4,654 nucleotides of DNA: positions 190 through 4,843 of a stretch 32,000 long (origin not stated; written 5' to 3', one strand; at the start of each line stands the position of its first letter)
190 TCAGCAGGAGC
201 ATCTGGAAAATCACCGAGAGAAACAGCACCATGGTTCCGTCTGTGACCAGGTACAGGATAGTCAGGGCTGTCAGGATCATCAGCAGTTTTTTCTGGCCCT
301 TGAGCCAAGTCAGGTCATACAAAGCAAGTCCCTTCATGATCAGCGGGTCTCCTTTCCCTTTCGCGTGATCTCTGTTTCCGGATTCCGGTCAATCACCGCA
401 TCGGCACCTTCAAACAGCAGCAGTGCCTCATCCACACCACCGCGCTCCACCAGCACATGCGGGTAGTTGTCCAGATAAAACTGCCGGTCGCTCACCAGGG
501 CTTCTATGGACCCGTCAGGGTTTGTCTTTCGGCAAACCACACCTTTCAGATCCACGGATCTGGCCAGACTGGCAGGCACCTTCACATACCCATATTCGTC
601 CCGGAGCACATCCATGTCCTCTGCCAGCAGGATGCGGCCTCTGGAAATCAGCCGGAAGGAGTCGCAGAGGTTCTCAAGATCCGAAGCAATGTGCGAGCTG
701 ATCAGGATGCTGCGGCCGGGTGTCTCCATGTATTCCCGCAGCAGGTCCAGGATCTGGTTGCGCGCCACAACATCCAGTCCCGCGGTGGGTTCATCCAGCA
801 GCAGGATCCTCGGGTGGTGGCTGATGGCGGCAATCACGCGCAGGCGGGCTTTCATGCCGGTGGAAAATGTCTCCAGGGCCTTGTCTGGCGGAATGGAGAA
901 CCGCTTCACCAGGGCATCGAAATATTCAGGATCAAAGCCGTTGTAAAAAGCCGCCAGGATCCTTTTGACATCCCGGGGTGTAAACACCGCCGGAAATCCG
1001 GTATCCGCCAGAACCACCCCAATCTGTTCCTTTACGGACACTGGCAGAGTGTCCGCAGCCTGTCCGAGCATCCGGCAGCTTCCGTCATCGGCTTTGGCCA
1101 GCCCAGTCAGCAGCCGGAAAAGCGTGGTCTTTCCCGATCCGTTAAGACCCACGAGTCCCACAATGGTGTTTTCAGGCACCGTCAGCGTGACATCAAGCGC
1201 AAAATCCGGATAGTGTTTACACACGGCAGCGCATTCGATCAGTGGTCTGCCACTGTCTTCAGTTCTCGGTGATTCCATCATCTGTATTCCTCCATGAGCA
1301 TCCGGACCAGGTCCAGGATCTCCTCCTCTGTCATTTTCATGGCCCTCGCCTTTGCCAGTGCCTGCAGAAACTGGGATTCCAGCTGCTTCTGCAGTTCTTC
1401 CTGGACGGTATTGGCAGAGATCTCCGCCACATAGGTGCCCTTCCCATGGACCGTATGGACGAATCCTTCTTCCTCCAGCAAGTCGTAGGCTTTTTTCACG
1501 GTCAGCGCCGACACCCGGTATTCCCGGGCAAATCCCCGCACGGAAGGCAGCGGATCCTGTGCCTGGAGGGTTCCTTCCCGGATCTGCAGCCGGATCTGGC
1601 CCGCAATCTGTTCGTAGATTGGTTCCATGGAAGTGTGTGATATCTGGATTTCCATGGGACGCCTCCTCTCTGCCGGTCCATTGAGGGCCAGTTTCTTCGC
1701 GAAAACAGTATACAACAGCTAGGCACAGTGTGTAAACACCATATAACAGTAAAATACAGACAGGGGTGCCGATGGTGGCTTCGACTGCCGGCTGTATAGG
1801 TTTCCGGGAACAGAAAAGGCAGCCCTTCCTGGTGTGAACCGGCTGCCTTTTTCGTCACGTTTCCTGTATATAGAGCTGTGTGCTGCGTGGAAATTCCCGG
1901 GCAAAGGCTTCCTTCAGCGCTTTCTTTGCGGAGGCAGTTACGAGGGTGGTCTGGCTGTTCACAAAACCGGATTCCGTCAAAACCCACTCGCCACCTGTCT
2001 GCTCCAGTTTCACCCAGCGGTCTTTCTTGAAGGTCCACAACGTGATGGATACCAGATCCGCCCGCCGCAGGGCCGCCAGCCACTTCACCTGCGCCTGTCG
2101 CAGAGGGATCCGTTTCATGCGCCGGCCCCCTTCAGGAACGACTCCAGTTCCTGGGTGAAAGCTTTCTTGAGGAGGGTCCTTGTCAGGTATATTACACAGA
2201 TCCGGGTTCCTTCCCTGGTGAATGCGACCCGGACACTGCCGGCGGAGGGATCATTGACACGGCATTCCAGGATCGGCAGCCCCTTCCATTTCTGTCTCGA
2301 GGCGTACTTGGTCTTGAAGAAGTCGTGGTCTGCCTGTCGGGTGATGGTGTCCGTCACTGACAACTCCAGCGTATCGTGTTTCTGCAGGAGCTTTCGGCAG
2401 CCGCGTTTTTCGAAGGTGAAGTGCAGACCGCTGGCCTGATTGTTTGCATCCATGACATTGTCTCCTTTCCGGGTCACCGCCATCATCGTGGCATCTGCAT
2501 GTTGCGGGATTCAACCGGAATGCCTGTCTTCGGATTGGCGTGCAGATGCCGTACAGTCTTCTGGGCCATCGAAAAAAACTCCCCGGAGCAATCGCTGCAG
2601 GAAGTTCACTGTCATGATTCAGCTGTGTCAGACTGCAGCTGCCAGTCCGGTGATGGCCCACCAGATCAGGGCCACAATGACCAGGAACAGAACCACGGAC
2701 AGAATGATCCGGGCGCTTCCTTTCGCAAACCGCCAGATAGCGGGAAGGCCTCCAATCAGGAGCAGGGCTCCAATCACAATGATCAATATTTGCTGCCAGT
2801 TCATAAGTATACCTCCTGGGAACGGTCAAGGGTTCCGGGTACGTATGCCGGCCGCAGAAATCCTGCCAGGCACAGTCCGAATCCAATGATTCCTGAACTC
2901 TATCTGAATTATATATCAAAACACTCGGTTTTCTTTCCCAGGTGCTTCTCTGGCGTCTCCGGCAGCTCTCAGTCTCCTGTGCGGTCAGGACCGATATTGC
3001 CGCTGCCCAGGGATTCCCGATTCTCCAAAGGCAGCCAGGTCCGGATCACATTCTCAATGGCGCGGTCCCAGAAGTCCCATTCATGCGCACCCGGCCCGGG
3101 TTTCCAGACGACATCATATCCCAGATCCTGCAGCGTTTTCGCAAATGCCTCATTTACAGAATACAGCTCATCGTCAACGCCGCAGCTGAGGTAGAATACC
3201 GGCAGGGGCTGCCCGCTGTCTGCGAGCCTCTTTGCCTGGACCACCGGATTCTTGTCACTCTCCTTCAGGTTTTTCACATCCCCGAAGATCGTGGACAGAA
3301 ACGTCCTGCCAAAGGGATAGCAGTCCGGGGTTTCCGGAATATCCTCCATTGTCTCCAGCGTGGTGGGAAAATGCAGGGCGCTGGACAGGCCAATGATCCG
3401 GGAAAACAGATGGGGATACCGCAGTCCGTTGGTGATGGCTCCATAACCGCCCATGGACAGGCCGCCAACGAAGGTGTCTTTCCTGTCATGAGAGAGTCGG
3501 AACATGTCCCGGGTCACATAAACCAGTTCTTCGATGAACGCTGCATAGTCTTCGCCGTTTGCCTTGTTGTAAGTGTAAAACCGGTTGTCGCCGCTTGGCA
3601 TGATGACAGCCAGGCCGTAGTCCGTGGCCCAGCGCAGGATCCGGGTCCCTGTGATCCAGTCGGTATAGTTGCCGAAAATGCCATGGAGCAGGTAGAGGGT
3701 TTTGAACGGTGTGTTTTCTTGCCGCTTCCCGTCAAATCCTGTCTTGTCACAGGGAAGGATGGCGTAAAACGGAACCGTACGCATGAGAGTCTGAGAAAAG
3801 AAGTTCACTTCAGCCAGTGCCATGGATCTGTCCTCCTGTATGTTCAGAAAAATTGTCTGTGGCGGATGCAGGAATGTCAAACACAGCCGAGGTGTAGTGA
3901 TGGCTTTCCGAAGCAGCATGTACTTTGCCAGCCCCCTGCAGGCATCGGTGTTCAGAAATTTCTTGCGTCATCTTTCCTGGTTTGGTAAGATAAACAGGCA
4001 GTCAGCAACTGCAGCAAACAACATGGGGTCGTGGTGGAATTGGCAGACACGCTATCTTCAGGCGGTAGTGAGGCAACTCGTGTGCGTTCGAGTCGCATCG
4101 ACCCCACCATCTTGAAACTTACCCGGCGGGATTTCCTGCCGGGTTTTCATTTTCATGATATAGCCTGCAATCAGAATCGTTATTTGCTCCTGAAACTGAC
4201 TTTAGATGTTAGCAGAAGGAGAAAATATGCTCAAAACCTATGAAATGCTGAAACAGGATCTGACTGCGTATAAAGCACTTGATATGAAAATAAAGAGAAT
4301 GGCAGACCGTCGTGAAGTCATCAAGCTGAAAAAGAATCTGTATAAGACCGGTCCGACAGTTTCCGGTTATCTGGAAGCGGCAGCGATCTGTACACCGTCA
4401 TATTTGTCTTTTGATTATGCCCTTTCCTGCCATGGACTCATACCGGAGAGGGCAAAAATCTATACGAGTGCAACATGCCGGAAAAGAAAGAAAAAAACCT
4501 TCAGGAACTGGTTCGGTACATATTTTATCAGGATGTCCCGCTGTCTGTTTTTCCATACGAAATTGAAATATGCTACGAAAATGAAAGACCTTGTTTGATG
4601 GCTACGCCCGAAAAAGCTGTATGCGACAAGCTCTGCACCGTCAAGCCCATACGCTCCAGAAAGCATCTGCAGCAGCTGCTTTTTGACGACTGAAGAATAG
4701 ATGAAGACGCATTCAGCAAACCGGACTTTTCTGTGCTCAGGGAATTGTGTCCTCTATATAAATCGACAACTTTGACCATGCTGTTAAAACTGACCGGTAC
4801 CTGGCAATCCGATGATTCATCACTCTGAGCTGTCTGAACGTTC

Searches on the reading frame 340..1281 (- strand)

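Call 19: search_protein_families(library=pfam, proteins=[window:340-1281:-], max_evalue=0.001)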
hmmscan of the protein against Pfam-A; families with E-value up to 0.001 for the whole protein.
window:340-1281:- (313 aa): 2 families
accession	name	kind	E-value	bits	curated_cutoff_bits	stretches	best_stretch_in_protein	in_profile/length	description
PF00005.33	ABC_tran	-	3.9e-21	76.5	25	1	30-167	3-137/137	ABC transporter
PF13304.12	AAA_21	-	1.3e-12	48.9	27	1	137-197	236-298/304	AAA domain, putative AbiEii toxin, Type IV TA system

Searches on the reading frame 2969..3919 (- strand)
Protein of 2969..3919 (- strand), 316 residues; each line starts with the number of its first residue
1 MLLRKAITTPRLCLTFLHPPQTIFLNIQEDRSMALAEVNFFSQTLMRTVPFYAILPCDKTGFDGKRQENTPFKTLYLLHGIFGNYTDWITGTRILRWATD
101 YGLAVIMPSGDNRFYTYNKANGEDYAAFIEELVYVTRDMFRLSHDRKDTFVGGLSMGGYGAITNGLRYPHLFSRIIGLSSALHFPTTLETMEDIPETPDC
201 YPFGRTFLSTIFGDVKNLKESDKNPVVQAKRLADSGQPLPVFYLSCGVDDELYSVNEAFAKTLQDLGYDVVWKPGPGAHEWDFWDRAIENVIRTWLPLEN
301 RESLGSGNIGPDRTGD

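Call 19: search_protein_families(library=pfam, proteins=[window:2969-3919:-], max_evalue=0.001)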
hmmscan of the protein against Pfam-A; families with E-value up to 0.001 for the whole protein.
window:2969-3919:- (316 aa): 5 families
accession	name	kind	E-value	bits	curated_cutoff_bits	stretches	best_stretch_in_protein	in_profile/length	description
PF00756.26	Esterase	-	4.1e-12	46.8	22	1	44-252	3-196/251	Putative esterase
PF10503.15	Esterase_PHB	-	2e-05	24.4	23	1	75-185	19-134/219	Esterase PHB depolymerase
PF02230.22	Abhydrolase_2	-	4.5e-05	23.8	23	1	137-195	95-154/217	Phospholipase/Carboxylesterase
PF12146.15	Hydrolase_4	-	0.00015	21.6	27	1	126-195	56-118/239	Serine aminopeptidase, S33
PF00561.26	Abhydrolase_1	-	0.00023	21.4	25.8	1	74-194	2-106/245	alpha/beta hydrolase fold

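Call 31: find_encoding_contigs(protein=window:2969-3823:-, flank=10000, max_places=10)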
Protein window:2969-3823:- (284 aa): 23 contigs read that carry it; 10 places shown.
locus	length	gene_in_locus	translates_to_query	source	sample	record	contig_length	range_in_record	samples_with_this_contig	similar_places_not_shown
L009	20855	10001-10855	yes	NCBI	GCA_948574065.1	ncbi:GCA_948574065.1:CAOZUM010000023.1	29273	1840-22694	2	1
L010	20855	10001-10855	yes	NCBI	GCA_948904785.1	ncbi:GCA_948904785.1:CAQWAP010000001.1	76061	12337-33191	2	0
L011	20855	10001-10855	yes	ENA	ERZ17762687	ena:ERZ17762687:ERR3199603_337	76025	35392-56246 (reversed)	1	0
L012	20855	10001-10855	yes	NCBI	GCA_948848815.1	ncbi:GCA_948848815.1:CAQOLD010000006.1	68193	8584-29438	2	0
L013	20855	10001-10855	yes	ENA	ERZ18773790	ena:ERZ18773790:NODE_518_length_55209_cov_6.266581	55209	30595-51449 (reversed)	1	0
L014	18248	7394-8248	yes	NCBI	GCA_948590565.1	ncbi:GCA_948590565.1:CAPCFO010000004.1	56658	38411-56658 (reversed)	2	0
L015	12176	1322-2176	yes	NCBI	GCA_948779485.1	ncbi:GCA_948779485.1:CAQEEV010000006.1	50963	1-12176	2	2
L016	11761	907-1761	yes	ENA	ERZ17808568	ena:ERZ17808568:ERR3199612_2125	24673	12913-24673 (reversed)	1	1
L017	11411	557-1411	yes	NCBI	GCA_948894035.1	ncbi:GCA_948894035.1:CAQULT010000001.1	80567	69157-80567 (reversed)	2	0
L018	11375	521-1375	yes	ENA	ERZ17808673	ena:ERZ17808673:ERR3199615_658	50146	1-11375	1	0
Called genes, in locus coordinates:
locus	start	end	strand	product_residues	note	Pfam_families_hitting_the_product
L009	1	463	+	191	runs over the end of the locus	PF01554:MatE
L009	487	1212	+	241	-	PF01554:MatE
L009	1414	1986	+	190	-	PF00156:Pribosyltran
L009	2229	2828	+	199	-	PF01381:HTH_3, PF12844:HTH_19 (weak), PF13560:HTH_31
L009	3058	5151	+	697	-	PF13208:TerB_N, PF15615:TerB_C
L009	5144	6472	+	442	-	PF10923:BrxC_BrxD, PF13191:AAA_16 (weak)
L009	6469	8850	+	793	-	PF00270:DEAD, PF04851:ResIII (weak), PF00271:Helicase_C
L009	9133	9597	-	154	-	-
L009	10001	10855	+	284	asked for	PF00756:Esterase, PF10503:Esterase_PHB (weak)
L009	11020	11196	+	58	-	-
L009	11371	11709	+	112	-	-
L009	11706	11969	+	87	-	-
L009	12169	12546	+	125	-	PF00392:GntR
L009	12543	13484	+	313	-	PF00005:ABC_tran, PF13304:AAA_21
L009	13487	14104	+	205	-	PF13346:ABC2_membrane_5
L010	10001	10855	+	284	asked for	PF00756:Esterase, PF10503:Esterase_PHB (weak)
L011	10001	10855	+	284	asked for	PF00756:Esterase, PF10503:Esterase_PHB (weak)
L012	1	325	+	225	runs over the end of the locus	PF00528:BPD_transp_1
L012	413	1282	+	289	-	PF03180:Lipoprotein_9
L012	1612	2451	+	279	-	PF00497:SBP_bac_3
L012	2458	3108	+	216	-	PF00528:BPD_transp_1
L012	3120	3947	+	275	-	PF02463:SMC_N (faint), PF00005:ABC_tran, PF13304:AAA_21 (faint)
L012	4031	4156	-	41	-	-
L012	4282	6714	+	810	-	PF08238:Sel1 (faint), PF23310:TPR_27 (faint)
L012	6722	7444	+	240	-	PF17746:SfsA_N, PF03749:SfsA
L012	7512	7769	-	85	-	-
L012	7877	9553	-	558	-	PF07969:Amidohydro_3 (weak), PF01979:Amidohydro_1, PF13382:Adenine_deam_C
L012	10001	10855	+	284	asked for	PF00756:Esterase, PF10503:Esterase_PHB (weak)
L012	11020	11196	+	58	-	-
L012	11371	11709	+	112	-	-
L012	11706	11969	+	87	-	-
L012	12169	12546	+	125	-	PF00392:GntR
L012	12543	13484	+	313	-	PF00005:ABC_tran, PF13304:AAA_21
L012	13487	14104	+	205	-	PF13346:ABC2_membrane_5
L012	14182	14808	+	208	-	PF13346:ABC2_membrane_5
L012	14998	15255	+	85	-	-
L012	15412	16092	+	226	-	PF03591:AzlC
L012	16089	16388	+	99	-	PF05437:AzlD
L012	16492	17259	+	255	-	PF01790:LGT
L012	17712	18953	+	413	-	-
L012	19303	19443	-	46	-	-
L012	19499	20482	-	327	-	PF01118:Semialdhyde_dh, PF02774:Semialdhyde_dhC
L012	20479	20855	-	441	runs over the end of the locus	PF00696:AA_kinase, PF13840:ACT_7 (weak), PF22468:ACT_9, PF01842:ACT (weak)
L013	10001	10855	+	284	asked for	PF00756:Esterase, PF10503:Esterase_PHB (weak)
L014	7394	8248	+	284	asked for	PF00756:Esterase, PF10503:Esterase_PHB (weak)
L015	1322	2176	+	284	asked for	PF00756:Esterase, PF10503:Esterase_PHB (weak)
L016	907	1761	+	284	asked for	PF00756:Esterase, PF10503:Esterase_PHB (weak)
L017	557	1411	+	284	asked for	PF00756:Esterase, PF10503:Esterase_PHB (weak)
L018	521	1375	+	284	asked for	PF00756:Esterase, PF10503:Esterase_PHB (weak)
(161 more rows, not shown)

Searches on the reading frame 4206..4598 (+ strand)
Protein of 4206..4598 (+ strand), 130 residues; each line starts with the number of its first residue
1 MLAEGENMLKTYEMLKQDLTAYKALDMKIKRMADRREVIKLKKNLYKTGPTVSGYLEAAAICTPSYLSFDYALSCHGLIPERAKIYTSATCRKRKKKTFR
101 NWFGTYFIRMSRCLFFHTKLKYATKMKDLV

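Call 4: search_protein_families(library=pfam, proteins=[window:4206-4598:+], max_evalue=0.01)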
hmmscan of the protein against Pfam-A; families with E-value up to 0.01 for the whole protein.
window:4206-4598:+ (130 aa): 0 families

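Call 5: search_protein_families(library=padloc, proteins=[window:4206-4598:+], max_evalue=0.01)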
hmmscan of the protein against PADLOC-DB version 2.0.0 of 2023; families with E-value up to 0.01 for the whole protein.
window:4206-4598:+ (130 aa): 10 families
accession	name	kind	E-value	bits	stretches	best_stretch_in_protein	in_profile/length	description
PDLC02230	AbiEi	-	5.1e-29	99.4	1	10-122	4-114/192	AbiEi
PDLC02241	AbiEi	-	1.4e-16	58.9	1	11-122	17-126/199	AbiEi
PDLC02272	AbiEi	-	7.4e-14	50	1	22-121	28-128/200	AbiEi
PDLC02240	AbiEi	-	3.3e-09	34.6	1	29-106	38-120/216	AbiEi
PDLC02274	AbiEi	-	7.7e-08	30.3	1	30-106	39-120/217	AbiEi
PDLC02267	AbiEi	-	1.2e-07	29.5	1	9-101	21-114/252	AbiEi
PDLC02225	AbiEi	-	3.8e-05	21.5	1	15-102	20-107/198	AbiEi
PDLC02255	AbiEi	-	0.00025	18.7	1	13-90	22-97/186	AbiEi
PDLC02263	AbiEi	-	0.00091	17.1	1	19-102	69-155/244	AbiEi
PDLC02269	AbiEi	-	0.0048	14.2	1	18-79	21-88/251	AbiEi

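Call 6: search_protein_families(library=ncbifam, proteins=[window:4206-4598:+], max_evalue=0.01)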
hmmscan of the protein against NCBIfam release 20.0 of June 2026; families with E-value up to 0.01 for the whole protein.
window:4206-4598:+ (130 aa): 0 families

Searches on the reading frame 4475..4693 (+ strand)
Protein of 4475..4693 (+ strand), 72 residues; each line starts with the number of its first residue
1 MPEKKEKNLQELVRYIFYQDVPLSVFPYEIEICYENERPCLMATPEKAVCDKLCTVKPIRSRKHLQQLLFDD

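Call 4: search_protein_families(library=pfam, proteins=[window:4475-4693:+], max_evalue=0.01)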
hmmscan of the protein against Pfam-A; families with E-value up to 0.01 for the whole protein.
window:4475-4693:+ (72 aa): 0 families

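Call 5: search_protein_families(library=padloc, proteins=[window:4475-4693:+], max_evalue=0.01)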
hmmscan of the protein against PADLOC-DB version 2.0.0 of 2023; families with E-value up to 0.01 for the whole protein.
window:4475-4693:+ (72 aa): 3 families
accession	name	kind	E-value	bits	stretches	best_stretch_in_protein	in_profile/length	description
PDLC02230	AbiEi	-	5.7e-15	53.5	1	4-72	86-154/192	AbiEi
PDLC02272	AbiEi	-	1e-05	23.5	1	4-70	100-161/200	AbiEi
PDLC02241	AbiEi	-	0.0024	15.7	1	23-69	117-160/199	AbiEi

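Call 6: search_protein_families(library=ncbifam, proteins=[window:4475-4693:+], max_evalue=0.01)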
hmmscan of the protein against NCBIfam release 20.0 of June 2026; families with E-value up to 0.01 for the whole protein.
window:4475-4693:+ (72 aa): 0 families
